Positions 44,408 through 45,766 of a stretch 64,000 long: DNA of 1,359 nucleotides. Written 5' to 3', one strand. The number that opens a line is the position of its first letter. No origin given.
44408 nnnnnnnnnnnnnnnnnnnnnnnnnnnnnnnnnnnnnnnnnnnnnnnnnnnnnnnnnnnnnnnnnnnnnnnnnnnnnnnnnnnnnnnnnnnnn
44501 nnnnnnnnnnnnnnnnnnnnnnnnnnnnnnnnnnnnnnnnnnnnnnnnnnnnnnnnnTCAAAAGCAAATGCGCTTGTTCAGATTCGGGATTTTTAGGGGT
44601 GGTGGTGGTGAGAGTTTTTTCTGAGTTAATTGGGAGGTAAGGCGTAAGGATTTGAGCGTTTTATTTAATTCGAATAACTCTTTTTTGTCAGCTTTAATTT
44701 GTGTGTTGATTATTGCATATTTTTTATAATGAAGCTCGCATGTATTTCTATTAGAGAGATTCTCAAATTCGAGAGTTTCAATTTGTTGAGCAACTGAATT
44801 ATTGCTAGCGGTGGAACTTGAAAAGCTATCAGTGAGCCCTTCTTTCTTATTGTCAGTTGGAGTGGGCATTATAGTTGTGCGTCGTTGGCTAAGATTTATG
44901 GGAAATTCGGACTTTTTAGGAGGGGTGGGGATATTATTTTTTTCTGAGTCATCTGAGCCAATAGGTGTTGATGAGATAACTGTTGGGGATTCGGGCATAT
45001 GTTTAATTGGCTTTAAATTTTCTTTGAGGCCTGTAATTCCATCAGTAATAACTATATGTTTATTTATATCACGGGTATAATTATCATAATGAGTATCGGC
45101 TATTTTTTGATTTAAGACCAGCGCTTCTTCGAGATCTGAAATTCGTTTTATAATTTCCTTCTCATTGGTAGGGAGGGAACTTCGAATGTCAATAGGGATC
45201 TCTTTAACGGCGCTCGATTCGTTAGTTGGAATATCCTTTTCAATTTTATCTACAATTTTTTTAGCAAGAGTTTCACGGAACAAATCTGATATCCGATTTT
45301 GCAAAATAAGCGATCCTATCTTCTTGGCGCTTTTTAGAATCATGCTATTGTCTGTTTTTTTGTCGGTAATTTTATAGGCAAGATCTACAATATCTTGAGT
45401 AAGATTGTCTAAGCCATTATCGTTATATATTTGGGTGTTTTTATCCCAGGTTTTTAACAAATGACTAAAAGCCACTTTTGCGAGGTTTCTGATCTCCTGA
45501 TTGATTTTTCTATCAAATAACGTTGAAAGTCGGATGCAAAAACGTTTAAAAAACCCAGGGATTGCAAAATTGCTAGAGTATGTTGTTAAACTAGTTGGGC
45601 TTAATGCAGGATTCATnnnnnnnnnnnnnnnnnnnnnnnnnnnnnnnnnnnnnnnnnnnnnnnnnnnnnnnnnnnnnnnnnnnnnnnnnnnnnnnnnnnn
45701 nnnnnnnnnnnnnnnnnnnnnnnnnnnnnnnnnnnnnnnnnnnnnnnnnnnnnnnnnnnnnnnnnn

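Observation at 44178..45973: AT-rich effector-like gene bracketed by ~200-bp direct repeats (possible inserted cassette)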

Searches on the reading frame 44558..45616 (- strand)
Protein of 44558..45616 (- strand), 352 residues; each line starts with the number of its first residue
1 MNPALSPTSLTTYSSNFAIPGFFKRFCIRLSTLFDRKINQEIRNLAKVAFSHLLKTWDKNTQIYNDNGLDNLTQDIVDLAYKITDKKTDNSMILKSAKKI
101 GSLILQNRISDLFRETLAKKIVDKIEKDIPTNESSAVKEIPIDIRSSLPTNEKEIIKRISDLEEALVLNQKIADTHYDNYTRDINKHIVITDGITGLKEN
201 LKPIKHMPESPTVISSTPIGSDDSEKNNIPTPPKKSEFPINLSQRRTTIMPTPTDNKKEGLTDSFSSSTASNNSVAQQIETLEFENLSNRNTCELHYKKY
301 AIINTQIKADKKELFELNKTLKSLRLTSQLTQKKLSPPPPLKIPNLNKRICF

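Call 10: search_protein_families(library=pfam, proteins=[window:44558-45616:-], max_evalue=0.1)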
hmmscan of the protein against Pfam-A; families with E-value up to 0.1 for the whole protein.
window:44558-45616:- (352 aa): 3 families
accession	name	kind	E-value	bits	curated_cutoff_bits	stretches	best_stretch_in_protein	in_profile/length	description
PF13125.11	DUF3958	-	0.027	15.2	26.3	1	39-115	34-103/107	Protein of unknown function (DUF3958)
PF22634.1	POL2_thumb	-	0.031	14.7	27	1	43-177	30-158/178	DNA polymerase epsilon catalytic subunit A, thumb domain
PF07926.17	TPR_MLP1_2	-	0.049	14.1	36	0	148-202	13-67/129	TPR/MLP1/MLP2-like protein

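Call 11: find_homologous_proteins(query=window:44558-45616:-, max_evalue=0.01)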
Query window:44558-45616:- (352 aa): 1 proteins with E <= 0.01 among 3025 candidates.
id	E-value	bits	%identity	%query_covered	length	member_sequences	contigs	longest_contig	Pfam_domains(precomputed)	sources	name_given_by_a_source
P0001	2.7e-223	758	100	100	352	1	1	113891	-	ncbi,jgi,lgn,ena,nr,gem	ncbi:MAG: hypothetical protein HW387_262 [Parachlamydiales bacterium]|nr:hypothetical protein [Parac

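Call 22: search_protein_representatives(protein=window:44558-45616:-)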
Query: 352 residues. Proteins with E-value up to 0.001 (for the whole library): 1; up to 1e-10: 1; up to 1e-30: 1. The best 1 are listed.
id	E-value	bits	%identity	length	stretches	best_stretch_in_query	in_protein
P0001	8.4e-224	758.2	100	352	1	1-352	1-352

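Call 25: find_encoding_contigs(protein=window:44558-45616:-, flank=10000, max_places=10)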
Protein window:44558-45616:- (352 aa): 3 contigs read that carry it; 2 places shown.
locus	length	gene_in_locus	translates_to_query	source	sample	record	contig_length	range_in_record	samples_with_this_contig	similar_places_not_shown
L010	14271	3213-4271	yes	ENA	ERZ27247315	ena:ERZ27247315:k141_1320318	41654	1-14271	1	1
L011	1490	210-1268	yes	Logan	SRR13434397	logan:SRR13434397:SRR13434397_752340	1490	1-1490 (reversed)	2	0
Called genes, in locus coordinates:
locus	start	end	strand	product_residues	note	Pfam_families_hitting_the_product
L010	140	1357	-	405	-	PF01595:CNNM, PF00571:CBS (faint), PF03471:CorC_HlyC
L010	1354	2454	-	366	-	PF01595:CNNM, PF00571:CBS (faint), PF03471:CorC_HlyC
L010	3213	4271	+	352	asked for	-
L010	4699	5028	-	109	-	-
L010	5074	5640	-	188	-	PF22769:DCD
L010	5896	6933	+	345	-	PF05496:RuvB_N, PF06068:TIP49 (faint), PF00004:AAA, PF07728:AAA_5 (weak), PF17864:AAA_lid_4, PF05491:WHD_RuvB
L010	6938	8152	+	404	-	PF08486:SpoIID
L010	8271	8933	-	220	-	PF03819:MazG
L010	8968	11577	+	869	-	-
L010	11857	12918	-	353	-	PF01075:Glyco_transf_9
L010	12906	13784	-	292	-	PF00849:PseudoU_synth_2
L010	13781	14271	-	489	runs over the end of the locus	PF02789:Peptidase_M17_N, PF00883:Peptidase_M17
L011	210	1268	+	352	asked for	-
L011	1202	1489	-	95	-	?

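Call 37: search_dna_similar(query=window:44558-45616:-, collection=plasmids, mode=protein, max_evalue=0.01, max_rows=10)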
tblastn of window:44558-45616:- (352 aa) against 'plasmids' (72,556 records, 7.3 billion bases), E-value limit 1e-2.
No match.

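Call 47: predict_structure(protein=window:44558-45616:-)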
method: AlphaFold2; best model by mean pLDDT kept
length: 352 residues; sequences in the alignment: 1
mean_pLDDT: 54.8   pTM: 0.37
mean pLDDT of the five models: 54.8, 52.8, 52.6, 42.3, 40.6
residues with pLDDT >= 90: 39; 70-90: 70; 50-70: 18; < 50: 225
segments of 3 or more residues with pLDDT < 50: 1-146, 206-269, 337-342, 345-352
pLDDT, mean of each block of 10 residues (from residue 1): 33 31 41 38 45 37 36 46 44 43 38 36 36 33 48 88 90 92 87 84 52 43 39 38 36 38 45 75 81 88 92 91 79 52 48 34
secondary structure, 60 per line:
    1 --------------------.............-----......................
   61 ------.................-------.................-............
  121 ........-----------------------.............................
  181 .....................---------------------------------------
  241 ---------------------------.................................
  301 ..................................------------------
elements in order: H21-33 H39-60 H67-83 H91-107 H109-128 H152-201 H268-334

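Call 65: list_cluster_members(proteins=[P0001, P0011, P0006])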
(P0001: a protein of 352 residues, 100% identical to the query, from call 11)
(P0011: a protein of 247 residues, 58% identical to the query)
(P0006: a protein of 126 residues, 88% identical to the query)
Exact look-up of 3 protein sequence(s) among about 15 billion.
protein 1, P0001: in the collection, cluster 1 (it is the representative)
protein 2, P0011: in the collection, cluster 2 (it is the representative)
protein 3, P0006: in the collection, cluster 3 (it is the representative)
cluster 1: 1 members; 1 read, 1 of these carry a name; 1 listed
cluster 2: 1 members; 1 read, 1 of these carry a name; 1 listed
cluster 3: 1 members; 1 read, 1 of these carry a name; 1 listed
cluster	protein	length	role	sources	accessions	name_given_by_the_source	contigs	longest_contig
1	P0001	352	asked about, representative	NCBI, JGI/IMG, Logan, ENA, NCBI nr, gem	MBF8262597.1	MAG: hypothetical protein HW387_262 [Parachlamydiales bacterium] | hypothetical protein [Parachlamydiales bacterium]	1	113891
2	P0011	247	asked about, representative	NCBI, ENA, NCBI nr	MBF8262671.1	MAG: family transposase [Parachlamydiales bacterium] | family transposase [Parachlamydiales bacterium]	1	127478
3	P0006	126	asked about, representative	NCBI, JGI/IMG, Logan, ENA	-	hypothetical protein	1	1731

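Call 67: search_protein_families(library=padloc, proteins=[window:44558-45616:-], max_evalue=0.1)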
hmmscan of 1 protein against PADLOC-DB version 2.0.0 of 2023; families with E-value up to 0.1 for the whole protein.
window:44558-45616:- (352 aa): 0 families

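Call 68: search_solved_structures(query=window:44558-45616:-, max_evalue=1)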
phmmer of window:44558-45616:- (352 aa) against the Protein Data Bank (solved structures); distinct sequences matched with E-value up to 1: 6.
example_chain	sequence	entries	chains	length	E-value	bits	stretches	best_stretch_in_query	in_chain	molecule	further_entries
6nwc_A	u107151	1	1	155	0.44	13.2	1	136-209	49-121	Abscisic acid receptor PYL10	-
6nwb_A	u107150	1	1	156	0.45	13.2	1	136-209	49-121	Abscisic acid receptor PYL10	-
7mlc_A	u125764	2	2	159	0.45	13.2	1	136-209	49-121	Abscisic acid receptor PYL10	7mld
3rt0_C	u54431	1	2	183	0.56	12.9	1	136-209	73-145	Abscisic acid receptor PYL10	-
3r6p_A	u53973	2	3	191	0.6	12.8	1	136-209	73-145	Abscisic acid receptor PYL10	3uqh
3rt2_A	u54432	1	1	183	0.61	12.7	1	136-209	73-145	Abscisic acid receptor PYL10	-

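Call 78: search_protein_families(library=ncbifam, proteins=[window:44558-45616:-], max_evalue=0.01)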
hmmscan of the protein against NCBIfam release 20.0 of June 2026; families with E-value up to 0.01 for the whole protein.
window:44558-45616:- (352 aa): 0 families

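Call 79: search_dna_similar(query=window:44558-45616:-, collection=phages, mode=protein, max_evalue=0.01, max_rows=5)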
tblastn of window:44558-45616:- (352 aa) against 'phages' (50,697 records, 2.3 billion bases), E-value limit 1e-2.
No match.
